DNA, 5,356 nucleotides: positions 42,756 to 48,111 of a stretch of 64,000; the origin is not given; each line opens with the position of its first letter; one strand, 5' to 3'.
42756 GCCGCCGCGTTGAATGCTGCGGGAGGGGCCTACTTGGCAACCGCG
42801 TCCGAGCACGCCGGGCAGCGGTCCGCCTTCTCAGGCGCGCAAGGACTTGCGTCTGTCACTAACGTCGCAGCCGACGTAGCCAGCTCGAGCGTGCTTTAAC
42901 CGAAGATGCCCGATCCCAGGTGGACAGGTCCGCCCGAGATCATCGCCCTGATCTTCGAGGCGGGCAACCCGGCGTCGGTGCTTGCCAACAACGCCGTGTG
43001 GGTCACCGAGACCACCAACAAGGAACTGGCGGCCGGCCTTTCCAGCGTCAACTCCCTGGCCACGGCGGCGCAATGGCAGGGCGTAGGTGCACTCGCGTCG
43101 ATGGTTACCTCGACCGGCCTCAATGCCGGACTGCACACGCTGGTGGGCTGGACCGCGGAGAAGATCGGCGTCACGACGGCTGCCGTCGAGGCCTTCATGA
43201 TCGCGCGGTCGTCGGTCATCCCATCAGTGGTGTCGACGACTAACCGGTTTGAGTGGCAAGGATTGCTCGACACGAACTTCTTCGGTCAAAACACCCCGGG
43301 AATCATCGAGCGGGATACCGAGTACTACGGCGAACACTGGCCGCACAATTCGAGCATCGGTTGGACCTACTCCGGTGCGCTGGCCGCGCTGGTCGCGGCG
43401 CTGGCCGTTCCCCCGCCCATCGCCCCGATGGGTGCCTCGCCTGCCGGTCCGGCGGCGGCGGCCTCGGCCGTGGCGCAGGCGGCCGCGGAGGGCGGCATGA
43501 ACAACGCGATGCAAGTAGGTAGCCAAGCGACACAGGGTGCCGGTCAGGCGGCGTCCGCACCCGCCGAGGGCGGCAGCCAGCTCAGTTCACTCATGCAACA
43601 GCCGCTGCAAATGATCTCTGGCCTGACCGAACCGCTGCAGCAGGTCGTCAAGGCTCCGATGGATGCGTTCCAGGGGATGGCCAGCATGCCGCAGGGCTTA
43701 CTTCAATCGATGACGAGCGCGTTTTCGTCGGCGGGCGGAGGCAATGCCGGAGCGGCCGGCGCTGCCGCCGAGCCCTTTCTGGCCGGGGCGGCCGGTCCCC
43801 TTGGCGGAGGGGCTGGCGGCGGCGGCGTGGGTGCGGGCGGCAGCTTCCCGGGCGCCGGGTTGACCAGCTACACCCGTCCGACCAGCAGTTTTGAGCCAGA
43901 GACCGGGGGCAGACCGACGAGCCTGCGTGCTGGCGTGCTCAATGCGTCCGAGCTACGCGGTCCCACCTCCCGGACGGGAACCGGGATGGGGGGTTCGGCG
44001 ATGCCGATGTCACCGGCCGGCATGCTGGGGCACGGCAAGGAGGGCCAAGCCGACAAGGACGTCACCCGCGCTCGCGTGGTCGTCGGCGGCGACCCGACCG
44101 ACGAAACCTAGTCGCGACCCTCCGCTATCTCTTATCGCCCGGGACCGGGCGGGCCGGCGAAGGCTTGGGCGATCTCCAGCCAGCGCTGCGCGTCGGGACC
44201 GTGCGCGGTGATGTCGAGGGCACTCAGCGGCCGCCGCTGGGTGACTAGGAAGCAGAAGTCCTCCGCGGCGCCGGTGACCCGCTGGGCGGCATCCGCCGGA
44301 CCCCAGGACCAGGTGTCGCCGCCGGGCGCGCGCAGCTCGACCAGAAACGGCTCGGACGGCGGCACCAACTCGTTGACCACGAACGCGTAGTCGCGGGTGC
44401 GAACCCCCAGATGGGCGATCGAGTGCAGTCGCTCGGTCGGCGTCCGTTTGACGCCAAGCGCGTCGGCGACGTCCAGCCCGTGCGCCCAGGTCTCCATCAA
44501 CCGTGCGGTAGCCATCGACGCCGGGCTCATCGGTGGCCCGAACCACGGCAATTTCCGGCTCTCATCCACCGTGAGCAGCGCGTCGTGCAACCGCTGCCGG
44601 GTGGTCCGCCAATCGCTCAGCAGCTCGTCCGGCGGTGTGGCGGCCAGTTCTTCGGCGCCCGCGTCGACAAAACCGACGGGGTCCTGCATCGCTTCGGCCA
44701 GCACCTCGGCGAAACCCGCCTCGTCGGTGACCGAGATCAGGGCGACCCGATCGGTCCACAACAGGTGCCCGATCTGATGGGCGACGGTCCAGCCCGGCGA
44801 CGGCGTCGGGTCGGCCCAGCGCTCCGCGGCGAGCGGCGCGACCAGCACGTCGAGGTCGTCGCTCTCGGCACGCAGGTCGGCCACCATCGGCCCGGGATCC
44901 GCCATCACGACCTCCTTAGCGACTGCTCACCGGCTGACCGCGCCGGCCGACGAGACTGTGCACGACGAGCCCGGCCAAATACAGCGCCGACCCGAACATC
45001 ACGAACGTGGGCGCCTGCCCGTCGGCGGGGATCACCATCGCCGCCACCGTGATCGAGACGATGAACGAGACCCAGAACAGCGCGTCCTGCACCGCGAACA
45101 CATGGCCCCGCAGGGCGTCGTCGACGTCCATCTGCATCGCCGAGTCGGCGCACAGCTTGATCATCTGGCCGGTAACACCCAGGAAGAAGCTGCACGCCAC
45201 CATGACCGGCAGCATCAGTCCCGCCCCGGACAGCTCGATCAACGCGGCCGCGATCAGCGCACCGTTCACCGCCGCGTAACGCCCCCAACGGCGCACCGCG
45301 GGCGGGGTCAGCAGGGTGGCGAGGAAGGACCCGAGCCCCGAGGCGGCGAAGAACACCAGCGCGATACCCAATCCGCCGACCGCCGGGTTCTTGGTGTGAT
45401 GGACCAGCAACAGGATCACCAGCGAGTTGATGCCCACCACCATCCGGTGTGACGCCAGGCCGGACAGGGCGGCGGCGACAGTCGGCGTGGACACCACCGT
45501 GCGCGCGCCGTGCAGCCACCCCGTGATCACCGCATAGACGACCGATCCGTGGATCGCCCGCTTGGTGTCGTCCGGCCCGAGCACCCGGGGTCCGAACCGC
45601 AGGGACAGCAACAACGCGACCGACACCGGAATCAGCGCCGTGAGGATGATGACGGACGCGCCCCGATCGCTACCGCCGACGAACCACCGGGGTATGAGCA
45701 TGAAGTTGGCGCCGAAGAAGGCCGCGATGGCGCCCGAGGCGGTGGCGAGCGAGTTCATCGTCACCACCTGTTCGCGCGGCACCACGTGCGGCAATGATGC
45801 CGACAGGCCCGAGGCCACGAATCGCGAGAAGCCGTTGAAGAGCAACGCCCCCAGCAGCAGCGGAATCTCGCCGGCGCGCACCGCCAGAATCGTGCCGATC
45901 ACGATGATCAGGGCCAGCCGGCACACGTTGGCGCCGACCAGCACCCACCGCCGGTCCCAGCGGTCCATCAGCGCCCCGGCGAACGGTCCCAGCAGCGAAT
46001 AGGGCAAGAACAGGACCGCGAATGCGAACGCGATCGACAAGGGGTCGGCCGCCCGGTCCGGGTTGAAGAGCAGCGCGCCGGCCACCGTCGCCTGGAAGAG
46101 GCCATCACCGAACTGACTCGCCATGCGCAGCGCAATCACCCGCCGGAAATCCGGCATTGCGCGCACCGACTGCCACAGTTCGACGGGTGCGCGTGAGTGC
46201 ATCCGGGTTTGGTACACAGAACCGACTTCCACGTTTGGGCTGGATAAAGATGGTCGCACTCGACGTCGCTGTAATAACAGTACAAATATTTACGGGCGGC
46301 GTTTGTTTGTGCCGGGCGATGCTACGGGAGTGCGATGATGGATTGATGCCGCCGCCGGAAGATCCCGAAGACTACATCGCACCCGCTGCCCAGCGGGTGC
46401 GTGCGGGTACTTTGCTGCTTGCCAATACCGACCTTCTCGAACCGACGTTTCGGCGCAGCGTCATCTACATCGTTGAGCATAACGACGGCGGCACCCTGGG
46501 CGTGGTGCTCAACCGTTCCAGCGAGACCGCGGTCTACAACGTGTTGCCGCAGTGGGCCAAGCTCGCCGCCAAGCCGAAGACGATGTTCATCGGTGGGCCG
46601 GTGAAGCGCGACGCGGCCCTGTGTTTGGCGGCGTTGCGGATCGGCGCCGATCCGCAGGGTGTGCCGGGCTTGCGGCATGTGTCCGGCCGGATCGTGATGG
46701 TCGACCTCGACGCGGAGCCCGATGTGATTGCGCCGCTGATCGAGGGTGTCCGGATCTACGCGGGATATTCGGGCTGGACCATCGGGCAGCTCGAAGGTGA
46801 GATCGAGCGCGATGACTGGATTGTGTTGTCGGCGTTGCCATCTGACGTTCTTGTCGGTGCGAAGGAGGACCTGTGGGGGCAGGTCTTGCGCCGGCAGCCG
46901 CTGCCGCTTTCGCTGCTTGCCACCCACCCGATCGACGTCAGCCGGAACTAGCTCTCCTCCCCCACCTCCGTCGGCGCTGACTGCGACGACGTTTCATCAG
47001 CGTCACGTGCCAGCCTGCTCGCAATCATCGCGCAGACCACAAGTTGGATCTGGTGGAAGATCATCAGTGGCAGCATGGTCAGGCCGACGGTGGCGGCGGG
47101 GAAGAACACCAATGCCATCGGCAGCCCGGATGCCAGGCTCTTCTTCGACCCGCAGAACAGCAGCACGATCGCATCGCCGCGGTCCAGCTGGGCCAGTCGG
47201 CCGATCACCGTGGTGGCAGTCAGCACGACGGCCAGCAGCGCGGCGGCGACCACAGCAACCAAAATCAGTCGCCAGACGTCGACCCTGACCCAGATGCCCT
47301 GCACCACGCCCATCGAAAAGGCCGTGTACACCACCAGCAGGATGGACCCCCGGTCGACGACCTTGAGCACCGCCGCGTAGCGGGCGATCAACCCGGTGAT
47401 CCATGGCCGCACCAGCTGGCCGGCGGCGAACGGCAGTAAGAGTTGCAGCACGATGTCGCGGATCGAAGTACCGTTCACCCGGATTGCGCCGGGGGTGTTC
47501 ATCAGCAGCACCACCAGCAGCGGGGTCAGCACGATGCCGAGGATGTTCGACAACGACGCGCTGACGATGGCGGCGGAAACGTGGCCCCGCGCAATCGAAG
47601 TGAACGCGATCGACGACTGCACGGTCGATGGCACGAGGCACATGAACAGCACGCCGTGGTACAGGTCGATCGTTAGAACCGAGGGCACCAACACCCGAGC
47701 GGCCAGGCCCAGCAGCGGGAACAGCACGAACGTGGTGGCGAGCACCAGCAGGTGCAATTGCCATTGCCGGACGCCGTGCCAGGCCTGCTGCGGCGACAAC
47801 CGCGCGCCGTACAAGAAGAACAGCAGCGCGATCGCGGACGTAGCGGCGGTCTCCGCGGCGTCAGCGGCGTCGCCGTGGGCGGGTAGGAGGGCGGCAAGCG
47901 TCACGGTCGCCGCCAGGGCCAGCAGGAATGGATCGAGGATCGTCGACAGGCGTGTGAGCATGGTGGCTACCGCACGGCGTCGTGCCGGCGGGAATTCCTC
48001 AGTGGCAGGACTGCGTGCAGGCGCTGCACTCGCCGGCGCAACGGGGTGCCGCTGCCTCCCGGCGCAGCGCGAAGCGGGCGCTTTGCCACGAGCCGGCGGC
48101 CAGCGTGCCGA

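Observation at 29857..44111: Rv0022c-Rv0030-like 'hypothetical' module physically joined to eccB-eccC-PE-PPE: a candidate unnumbered type VII (ESX-like) locus next to oriC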

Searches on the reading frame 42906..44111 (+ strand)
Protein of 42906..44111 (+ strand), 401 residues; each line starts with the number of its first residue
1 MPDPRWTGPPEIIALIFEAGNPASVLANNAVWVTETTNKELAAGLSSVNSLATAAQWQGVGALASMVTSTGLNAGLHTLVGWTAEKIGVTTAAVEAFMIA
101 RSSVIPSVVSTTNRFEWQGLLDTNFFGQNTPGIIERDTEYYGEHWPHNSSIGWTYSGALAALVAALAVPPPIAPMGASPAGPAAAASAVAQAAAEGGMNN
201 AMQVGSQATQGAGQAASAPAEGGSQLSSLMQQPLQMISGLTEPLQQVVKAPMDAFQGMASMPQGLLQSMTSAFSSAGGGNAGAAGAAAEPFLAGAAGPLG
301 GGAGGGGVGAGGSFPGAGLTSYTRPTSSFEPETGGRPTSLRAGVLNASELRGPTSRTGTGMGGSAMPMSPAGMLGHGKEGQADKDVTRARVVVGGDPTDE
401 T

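Call 4: search_protein_families(library=pfam, proteins=[window:42906-44111:+], max_evalue=0.01)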
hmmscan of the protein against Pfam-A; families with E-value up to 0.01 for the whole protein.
window:42906-44111:+ (401 aa): 1 family
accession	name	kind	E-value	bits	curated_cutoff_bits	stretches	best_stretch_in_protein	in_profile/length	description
PF00823.25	PPE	-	7e-17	62.4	26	1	9-166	6-164/165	PPE family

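Call 7: search_protein_families(library=ncbifam, proteins=[window:42906-44111:+], max_evalue=0.01)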
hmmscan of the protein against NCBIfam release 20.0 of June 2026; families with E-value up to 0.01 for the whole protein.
window:42906-44111:+ (401 aa): 0 families

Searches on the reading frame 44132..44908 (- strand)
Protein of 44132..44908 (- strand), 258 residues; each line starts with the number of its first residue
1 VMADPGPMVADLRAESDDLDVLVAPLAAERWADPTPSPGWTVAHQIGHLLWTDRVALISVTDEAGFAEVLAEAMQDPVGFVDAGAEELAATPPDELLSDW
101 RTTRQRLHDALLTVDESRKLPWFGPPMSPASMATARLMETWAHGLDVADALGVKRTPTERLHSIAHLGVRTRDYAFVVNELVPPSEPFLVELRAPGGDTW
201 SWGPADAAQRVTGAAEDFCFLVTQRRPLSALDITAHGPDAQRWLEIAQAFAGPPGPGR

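Call 4: search_protein_families(library=pfam, proteins=[window:44132-44908:-], max_evalue=0.01)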
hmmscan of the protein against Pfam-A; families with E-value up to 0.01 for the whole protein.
window:44132-44908:- (258 aa): 4 families
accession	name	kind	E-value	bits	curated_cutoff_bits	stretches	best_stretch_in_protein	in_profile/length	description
PF11716.13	MDMPI_N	-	1.3e-32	113.8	24.2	1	12-148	1-140/140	Mycothiol maleylpyruvate isomerase N-terminal domain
PF08608.17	Wyosine_form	-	8.9e-11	42.3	22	1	184-232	1-59/63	Wyosine base formation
PF12867.12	DinB_2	-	3.9e-08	34.2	24.8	1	12-143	2-124/128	DinB superfamily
PF07398.16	MDMPI_C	-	0.00073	20.6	29.5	1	175-240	12-86/90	MDMPI C-terminal domain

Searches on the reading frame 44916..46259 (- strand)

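Call 4: search_protein_families(library=pfam, proteins=[window:44916-46259:-], max_evalue=0.01)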
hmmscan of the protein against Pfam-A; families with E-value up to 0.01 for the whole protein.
window:44916-46259:- (447 aa): 1 family
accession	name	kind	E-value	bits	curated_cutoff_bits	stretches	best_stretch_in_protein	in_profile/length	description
PF07690.21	MFS_1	-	2.3e-12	46.9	33.4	1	49-401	5-345/347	Major Facilitator Superfamily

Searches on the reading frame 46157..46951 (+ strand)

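Call 4: search_protein_families(library=pfam, proteins=[window:46157-46951:+], max_evalue=0.01)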
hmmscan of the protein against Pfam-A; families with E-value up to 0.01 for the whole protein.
window:46157-46951:+ (264 aa): 1 family
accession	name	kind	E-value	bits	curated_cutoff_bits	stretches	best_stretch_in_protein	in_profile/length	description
PF02622.21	DUF179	-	6.6e-33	114.4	27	1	93-246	3-155/157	AlgH-like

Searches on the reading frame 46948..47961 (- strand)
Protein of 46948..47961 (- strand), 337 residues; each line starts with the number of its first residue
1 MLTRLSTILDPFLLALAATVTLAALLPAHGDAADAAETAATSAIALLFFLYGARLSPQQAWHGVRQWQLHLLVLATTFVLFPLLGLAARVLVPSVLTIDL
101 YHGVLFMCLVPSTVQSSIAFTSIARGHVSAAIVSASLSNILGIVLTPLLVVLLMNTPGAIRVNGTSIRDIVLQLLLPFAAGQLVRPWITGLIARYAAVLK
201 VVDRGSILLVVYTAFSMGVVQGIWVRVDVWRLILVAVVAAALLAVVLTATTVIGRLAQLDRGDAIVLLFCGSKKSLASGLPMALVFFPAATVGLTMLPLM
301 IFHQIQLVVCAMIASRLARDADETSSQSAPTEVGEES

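Call 4: search_protein_families(library=pfam, proteins=[window:46948-47961:-], max_evalue=0.01)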
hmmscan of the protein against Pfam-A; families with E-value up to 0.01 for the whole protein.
window:46948-47961:- (337 aa): 2 families
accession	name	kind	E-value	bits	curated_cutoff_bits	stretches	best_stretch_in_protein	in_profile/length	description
PF13593.11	SBF_like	-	1.9e-89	300.5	25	1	10-319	1-313/313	SBF-like CPA transporter family (DUF4137)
PF01758.21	SBF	-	3e-11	43.8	24.3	1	44-218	4-184/191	Sodium Bile acid symporter family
